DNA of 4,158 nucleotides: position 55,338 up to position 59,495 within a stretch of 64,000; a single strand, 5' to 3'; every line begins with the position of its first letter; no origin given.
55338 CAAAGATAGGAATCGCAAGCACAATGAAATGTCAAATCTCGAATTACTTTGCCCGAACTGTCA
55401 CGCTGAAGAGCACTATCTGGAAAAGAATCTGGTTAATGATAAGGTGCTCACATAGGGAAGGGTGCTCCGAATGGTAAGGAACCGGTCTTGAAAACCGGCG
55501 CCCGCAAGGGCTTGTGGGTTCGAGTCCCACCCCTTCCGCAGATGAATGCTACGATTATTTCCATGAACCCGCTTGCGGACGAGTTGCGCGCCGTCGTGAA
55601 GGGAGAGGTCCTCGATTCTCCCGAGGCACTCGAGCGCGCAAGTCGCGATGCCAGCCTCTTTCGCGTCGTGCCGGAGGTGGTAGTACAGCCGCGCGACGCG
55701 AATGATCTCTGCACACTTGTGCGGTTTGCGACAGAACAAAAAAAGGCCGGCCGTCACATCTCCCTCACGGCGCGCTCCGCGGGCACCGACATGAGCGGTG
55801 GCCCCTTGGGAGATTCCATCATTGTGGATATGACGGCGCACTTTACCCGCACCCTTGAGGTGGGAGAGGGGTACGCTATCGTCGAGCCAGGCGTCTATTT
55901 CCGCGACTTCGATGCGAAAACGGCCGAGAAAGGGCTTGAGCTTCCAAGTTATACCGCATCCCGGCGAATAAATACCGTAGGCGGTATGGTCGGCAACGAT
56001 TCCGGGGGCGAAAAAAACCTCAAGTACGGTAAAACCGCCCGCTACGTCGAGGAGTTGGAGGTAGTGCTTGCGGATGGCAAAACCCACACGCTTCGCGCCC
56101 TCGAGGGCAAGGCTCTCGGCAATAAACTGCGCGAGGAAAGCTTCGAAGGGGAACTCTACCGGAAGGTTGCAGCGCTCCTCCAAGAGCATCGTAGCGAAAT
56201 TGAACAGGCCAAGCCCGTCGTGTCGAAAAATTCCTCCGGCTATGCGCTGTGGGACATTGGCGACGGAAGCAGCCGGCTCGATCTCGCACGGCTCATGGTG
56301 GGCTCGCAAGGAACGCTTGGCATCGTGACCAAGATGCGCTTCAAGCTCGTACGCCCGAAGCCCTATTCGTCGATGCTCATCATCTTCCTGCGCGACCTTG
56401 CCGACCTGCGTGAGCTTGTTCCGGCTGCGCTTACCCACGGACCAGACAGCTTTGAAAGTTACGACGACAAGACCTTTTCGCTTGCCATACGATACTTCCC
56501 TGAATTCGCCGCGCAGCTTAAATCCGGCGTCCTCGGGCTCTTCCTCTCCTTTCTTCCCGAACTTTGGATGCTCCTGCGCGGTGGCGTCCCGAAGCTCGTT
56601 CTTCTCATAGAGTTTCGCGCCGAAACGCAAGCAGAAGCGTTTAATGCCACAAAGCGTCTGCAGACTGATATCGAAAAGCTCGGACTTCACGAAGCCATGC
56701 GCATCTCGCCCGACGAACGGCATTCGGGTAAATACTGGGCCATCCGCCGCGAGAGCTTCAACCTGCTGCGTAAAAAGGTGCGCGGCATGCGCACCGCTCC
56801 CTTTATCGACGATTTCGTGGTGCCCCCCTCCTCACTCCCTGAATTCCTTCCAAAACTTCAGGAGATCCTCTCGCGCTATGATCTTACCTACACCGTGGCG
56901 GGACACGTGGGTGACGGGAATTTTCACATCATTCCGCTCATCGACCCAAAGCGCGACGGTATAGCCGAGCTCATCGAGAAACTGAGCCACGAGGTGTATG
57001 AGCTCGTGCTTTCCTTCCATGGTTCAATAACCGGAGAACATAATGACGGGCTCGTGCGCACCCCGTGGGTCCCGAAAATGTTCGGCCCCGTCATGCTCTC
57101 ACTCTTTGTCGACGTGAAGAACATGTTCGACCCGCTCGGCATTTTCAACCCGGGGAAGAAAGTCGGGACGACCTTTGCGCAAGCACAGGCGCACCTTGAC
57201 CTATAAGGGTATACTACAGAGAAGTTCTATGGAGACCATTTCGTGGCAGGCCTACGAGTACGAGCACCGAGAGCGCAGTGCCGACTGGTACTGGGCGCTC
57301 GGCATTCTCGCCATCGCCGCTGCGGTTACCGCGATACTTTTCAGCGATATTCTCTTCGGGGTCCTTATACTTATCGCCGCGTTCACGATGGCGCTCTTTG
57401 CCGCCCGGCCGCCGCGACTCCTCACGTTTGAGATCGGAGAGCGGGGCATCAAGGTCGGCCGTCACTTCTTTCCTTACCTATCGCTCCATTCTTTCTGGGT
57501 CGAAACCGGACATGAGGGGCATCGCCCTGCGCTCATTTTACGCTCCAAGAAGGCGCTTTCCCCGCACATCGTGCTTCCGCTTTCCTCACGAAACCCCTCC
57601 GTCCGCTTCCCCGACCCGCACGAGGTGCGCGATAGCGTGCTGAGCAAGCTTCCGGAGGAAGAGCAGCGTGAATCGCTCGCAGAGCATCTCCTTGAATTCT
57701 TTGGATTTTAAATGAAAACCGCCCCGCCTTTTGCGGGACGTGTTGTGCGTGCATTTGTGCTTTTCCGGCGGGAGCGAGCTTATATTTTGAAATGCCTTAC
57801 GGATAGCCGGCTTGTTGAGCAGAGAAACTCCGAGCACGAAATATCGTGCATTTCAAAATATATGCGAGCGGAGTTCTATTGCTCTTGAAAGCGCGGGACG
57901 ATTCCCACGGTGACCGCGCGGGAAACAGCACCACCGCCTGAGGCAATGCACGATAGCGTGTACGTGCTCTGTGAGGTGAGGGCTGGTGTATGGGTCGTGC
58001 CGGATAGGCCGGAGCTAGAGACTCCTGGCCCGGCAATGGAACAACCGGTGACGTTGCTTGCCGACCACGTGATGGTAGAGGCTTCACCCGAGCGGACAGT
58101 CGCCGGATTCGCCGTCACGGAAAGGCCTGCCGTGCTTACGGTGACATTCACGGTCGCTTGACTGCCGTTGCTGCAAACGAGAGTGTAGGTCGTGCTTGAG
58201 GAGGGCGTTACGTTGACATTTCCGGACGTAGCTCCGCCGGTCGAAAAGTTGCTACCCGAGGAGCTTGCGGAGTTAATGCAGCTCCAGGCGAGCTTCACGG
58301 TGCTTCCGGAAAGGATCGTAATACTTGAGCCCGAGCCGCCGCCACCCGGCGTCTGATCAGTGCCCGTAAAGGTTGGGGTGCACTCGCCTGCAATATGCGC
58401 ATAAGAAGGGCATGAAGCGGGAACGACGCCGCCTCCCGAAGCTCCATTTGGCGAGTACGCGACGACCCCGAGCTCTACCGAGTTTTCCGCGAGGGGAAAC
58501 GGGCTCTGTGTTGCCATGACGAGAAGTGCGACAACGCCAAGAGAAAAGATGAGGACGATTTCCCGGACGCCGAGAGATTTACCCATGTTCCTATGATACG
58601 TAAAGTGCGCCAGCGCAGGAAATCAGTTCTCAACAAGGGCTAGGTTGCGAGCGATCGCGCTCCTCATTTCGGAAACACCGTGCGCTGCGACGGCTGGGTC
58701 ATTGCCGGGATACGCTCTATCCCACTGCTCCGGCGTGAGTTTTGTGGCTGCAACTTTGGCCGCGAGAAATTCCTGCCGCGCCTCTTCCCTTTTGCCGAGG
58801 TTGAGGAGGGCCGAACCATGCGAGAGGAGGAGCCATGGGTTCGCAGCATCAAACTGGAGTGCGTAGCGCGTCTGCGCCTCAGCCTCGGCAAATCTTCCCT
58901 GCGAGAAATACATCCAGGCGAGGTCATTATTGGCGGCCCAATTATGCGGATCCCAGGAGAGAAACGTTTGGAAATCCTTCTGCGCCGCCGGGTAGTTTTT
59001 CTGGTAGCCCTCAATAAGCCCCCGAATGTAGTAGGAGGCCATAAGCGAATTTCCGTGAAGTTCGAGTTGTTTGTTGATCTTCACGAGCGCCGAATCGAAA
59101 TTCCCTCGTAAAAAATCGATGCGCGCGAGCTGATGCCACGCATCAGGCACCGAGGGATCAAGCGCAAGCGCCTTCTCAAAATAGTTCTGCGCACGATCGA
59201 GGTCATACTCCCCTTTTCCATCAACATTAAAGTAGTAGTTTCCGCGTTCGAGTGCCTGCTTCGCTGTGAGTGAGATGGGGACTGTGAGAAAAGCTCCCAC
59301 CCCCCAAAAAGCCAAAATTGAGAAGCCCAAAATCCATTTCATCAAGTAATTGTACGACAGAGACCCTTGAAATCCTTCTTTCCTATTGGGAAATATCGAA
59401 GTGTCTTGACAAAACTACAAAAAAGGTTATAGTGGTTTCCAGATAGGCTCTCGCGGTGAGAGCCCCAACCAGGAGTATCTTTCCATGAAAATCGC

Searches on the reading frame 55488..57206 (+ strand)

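Call 4: search_protein_families(library=pfam, proteins=[window:55488-57206:+], max_evalue=0.01)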
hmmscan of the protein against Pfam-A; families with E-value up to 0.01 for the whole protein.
window:55488-57206:+ (572 aa): 2 families
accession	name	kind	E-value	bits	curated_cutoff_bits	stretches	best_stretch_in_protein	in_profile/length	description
PF02913.24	FAD-oxidase_C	-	5e-45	154.6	21.2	1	297-557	8-247/248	FAD linked oxidases, C-terminal domain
PF01565.28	FAD_binding_4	-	5.1e-28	97.9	26.4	1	62-202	1-138/139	FAD binding domain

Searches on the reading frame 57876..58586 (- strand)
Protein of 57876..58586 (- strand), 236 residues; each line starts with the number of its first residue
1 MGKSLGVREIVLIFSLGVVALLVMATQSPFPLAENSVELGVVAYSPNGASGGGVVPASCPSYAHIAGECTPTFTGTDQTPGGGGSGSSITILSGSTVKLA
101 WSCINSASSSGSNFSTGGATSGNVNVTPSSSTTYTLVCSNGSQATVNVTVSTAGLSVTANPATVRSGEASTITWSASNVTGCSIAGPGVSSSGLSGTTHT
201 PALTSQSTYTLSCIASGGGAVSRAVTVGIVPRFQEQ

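Call 4: search_protein_families(library=pfam, proteins=[window:57876-58586:-], max_evalue=0.01)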
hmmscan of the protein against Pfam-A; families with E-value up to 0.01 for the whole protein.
window:57876-58586:- (236 aa): 0 families

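Call 64: search_protein_families(library=pfam, proteins=[window:57876-58586:-], max_evalue=0.01)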
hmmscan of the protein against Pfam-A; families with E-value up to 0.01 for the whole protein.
window:57876-58586:- (236 aa): 0 families

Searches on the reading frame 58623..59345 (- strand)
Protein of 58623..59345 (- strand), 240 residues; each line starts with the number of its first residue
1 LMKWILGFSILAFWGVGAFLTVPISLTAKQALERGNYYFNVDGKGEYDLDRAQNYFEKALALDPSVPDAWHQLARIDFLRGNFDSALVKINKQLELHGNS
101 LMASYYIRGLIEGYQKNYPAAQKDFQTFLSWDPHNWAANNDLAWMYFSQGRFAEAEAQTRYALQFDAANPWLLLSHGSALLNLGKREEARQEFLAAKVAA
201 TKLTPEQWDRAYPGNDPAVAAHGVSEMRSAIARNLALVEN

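Call 4: search_protein_families(library=pfam, proteins=[window:58623-59345:-], max_evalue=0.01)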
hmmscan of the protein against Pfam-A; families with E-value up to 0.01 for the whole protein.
window:58623-59345:- (240 aa): 18 families
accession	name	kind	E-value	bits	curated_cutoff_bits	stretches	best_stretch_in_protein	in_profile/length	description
PF14559.12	TPR_19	-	1.9e-18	66.9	25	2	46-87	4-45/68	Tetratricopeptide repeat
PF07719.23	TPR_2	-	1.9e-15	56.1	27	0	138-166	3-31/34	Tetratricopeptide repeat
PF13432.12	TPR_16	-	2.5e-14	53.8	32.7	2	109-170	4-65/65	Tetratricopeptide repeat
PF13181.12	TPR_8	-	1.1e-11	44.3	25.7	0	48-65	16-33/34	Tetratricopeptide repeat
PF13431.12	TPR_17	-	4.1e-11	42.7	24.4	2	125-157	2-34/34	Tetratricopeptide repeat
PF00515.34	TPR_1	-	9.9e-10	38.3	27.8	0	140-166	5-31/34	Tetratricopeptide repeat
PF13428.12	TPR_14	-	2.2e-08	34.4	23.5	1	48-76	16-44/44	Tetratricopeptide repeat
PF13371.12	TPR_9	-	3.5e-08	33.8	35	0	46-87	8-49/73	Tetratricopeptide repeat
PF12895.13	ANAPC3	-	8.7e-07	29.6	27.2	1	48-105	4-60/82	Anaphase-promoting complex, cyclosome, subunit 3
PF13424.12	TPR_12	-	2e-06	28.3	30.1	0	106-158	7-67/77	Tetratricopeptide repeat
PF13414.12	TPR_11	-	2.3e-06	27.6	26.8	0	145-184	3-42/42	TPR repeat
PF07721.20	TPR_4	-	2.5e-06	28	27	0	141-158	6-23/26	Tetratricopeptide repeat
PF13374.12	TPR_10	-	4.2e-05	23.8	27.5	1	140-157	6-23/42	Tetratricopeptide repeat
PF23914.1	TPR_CcmH_CycH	-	0.00034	20.9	42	1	59-158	42-143/158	Cytochrome c-type biogenesis protein H TPR domain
PF25060.1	ARM_TT21_2nd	-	0.0004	20.4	27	0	50-97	205-252/270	Tetratricopeptide repeat protein 21 second ARM domain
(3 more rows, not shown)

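Call 74: find_related_loci(query=window:58623-59345:-, collection=metagenome_contigs, flank=10000)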
Query window:58623-59345:- (240 aa) in metagenome_contigs; peptide patterns used: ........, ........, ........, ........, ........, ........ (x = any residue, [..] = any of these).
179 stretches matched a pattern; 2 encode a relative of the query (tblastn E <= 1e-3); 2 distinct loci.
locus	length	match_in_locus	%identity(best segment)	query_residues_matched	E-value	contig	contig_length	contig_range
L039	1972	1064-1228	42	50-104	2e-8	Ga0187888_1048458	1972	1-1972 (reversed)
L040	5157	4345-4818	23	48-210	2e-6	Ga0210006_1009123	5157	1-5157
